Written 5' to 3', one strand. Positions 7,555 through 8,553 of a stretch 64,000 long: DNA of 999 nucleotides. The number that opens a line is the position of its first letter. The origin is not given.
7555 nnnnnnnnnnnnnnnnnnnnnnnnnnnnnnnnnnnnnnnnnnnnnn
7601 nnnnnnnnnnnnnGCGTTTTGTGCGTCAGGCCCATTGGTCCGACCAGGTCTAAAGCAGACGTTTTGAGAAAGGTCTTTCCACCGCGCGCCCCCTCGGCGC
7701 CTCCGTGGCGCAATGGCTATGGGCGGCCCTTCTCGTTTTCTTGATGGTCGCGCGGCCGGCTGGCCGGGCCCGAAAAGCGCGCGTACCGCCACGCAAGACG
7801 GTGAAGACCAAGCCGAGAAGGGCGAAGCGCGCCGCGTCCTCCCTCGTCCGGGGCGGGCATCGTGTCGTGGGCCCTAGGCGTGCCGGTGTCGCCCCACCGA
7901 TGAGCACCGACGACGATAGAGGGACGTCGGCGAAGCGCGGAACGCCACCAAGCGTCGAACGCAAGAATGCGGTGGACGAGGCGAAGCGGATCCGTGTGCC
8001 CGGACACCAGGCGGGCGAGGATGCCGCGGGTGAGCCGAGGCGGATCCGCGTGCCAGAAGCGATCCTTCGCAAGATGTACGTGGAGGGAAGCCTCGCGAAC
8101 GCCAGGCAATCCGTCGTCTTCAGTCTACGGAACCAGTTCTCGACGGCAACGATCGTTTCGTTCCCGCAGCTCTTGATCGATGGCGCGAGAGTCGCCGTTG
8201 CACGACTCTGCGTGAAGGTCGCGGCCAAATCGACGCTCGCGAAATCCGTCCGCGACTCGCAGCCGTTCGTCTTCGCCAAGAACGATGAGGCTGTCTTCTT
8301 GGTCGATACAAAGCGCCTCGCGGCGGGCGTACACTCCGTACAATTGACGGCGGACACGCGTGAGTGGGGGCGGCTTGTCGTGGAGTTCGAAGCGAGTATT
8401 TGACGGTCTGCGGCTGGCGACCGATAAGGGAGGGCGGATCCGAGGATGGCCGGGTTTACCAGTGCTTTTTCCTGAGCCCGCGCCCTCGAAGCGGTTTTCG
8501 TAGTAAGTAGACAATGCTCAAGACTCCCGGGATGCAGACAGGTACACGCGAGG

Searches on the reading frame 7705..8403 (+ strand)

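Call 61: search_protein_families(library=pfam, proteins=[window:7705-8403:+], max_evalue=0.01)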
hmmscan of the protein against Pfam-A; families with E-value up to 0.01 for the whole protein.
window:7705-8403:+ (232 aa): 1 family
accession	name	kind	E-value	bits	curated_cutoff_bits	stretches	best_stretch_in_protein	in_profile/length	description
PF25653.1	HMG-CoA_red_N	-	2.3e-13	51.2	27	1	120-232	1-114/115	Hydroxymethylglutaryl-CoA reductase, N-terminal domain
